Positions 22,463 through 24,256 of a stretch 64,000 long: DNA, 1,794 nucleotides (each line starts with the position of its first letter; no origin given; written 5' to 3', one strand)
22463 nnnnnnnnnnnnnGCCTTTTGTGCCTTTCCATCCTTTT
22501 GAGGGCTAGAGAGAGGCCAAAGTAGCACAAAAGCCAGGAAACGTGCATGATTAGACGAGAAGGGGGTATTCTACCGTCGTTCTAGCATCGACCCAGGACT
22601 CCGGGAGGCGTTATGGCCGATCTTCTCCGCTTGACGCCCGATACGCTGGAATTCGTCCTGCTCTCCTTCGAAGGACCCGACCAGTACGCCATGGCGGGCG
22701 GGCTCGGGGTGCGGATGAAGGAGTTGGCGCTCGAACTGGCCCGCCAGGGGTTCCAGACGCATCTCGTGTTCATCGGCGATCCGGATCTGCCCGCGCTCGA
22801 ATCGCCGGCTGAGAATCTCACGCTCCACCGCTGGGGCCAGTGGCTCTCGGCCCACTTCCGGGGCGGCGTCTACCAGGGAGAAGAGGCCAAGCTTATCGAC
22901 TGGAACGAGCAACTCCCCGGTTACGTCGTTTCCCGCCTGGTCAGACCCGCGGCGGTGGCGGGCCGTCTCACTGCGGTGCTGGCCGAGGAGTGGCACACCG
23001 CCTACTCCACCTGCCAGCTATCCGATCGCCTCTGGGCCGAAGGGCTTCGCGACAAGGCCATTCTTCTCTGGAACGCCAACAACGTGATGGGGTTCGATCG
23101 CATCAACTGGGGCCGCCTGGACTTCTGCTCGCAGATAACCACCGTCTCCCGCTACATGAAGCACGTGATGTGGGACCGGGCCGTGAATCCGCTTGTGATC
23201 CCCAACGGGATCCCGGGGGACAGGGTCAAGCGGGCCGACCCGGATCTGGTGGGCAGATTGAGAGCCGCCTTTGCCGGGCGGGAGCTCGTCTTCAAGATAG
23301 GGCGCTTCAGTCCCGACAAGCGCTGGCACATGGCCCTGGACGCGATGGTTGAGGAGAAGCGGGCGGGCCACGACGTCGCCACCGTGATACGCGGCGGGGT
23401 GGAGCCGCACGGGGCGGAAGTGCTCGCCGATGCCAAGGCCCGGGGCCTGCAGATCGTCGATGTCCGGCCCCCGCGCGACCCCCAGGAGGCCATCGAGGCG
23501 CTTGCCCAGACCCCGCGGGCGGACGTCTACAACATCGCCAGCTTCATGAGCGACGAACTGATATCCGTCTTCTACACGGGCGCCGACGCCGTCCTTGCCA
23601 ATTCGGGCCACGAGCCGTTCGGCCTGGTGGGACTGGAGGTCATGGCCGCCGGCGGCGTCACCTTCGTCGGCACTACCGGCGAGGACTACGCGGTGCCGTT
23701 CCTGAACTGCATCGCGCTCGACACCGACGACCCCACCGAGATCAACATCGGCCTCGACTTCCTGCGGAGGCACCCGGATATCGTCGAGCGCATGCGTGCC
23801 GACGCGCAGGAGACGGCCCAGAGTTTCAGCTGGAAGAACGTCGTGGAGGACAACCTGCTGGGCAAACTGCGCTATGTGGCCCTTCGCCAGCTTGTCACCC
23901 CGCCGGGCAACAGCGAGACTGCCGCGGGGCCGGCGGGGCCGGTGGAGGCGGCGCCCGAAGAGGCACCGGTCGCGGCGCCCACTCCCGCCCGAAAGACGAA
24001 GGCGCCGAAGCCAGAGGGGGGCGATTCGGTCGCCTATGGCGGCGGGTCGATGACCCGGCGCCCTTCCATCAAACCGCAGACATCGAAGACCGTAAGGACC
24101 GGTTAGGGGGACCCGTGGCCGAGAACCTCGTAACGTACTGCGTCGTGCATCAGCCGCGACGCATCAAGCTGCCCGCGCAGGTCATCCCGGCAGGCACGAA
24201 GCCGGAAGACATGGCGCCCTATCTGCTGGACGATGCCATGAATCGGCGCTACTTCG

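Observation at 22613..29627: Tightly coupled operon GT4 - GH57-like - GH57 - SAM hydroxide adenosyltransferase - RlmN with N-terminal extension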

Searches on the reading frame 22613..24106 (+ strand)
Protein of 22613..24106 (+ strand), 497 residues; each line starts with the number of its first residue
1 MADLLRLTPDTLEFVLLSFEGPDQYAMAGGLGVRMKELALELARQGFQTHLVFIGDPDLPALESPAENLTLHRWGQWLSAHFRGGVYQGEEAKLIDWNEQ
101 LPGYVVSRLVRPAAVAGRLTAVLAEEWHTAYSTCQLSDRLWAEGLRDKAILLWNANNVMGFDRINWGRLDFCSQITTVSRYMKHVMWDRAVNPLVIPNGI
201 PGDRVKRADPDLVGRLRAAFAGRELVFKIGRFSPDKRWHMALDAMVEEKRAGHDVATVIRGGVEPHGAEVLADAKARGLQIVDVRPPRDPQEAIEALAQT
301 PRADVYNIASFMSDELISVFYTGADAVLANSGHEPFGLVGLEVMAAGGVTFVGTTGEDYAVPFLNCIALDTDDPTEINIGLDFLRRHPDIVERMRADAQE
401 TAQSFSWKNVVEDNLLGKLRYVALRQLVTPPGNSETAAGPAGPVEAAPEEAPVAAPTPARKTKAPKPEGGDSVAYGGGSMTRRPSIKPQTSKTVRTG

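Call 7: search_protein_families(library=pfam, proteins=[window:22613-24106:+], max_evalue=0.01)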
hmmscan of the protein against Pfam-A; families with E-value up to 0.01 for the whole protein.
window:22613-24106:+ (497 aa): 3 families
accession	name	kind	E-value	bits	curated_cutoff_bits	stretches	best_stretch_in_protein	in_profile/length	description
PF00534.26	Glycos_transf_1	-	1.7e-09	37.9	26.4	1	222-353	14-122/172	Glycosyl transferases group 1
PF13439.12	Glyco_transf_4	-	5.6e-07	30.2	28.5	1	29-201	2-167/170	Glycosyltransferase Family 4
PF13692.12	Glyco_trans_1_4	-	0.00049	20.8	27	0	285-349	46-102/142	Glycosyl transferases group 1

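Call 8: search_protein_families(library=ncbifam, proteins=[window:22613-24106:+], max_evalue=0.01)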
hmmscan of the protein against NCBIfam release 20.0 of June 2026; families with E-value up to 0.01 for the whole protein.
window:22613-24106:+ (497 aa): 7 families
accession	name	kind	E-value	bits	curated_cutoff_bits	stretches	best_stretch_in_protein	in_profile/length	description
TIGR04047.1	MSMEG_0565_glyc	hypoth_equivalog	6e-10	38.7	259.85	1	175-411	142-364/373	MSMEG_0565 family glycosyltransferase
TIGR03449.1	mycothiol_MshA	equivalog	4.4e-07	29.1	462.5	1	313-413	294-395/406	D-inositol-3-phosphate glycosyltransferase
TIGR03999.1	thiol_BshA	equivalog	3.2e-06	26.3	273.7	0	314-354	263-302/375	N-acetyl-alpha-D-glucosaminyl L-malate synthase BshA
NF053787.1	GlcN_PG_synth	equivalog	4.5e-05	22.4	480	1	303-417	241-354/361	N-acetylglucosaminyl phosphatidylglycerol synthase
TIGR02095.1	glgA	subfamily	4.6e-05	22.3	328.45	1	291-356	337-401/477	glycogen/starch synthase, ADP-glucose type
NF012028.0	PRK15484.1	subfamily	0.00035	19.8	618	1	180-356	148-310/380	lipopolysaccharide N-acetylglucosaminyltransferase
TIGR02149.1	glgA_Coryne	subfamily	0.0004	19.6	302.4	1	299-412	259-381/391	glycogen synthase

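Call 32: search_solved_structures(query=window:22613-24106:+, max_evalue=0.01)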
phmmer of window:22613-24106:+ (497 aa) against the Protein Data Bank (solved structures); distinct sequences matched with E-value up to 0.01: 32.
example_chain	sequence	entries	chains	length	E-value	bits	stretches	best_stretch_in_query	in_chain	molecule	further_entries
3fro_A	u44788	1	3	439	7.3e-06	27.9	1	301-412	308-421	GlgA glycogen synthase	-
2bis_A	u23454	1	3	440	7.4e-06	27.9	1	301-412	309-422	GLGA GLYCOGEN SYNTHASE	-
3l01_A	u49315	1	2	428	7.5e-06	27.9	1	301-412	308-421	GlgA glycogen synthase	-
8jhq_A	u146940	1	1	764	9.5e-05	24.2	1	301-410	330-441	Sphingosine-1-phosphate transporter SPNS2,GlgA glycogen synthase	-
7qsg_A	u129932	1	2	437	0.00019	23.2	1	278-413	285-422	D-inositol 3-phosphate glycosyltransferase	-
9m88_A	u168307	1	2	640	0.00024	22.9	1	301-411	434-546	GPR3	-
7w41_A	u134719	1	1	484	0.00026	22.8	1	301-418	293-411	Gastrin-releasing peptide receptor,GlgA glycogen synthase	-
9m88_C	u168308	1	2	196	0.00039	22.2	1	300-406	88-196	Glycogen synthase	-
2bfw_A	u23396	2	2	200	0.00042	22.1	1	300-406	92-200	GLGA GLYCOGEN SYNTHASE | PGS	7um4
8iyx_C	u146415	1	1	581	0.00063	21.5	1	301-419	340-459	Probable G-protein coupled receptor 34,Probable G-protein coupled receptor 34,YL-365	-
6kp6_A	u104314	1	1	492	0.00064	21.5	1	301-409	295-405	Muscarinic acetylcholine receptor M4,GlgA glycogen synthase,Muscarinic acetylcholine recep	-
6lfl_A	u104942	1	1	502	0.00067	21.4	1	301-409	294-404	C-X-C chemokine receptor type 2,GlgA glycogen synthase,C-X-C chemokine receptor type 2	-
6kqi_A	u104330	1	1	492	0.00072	21.3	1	301-409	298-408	Cannabinoid receptor 1,GlgA glycogen synthase,Cannabinoid receptor 1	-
5u09_A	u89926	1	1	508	0.00073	21.3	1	301-409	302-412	Cannabinoid receptor 1,GlgA glycogen synthase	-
6kuw_A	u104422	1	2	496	0.00075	21.3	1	301-409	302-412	Alpha-2C adrenergic receptor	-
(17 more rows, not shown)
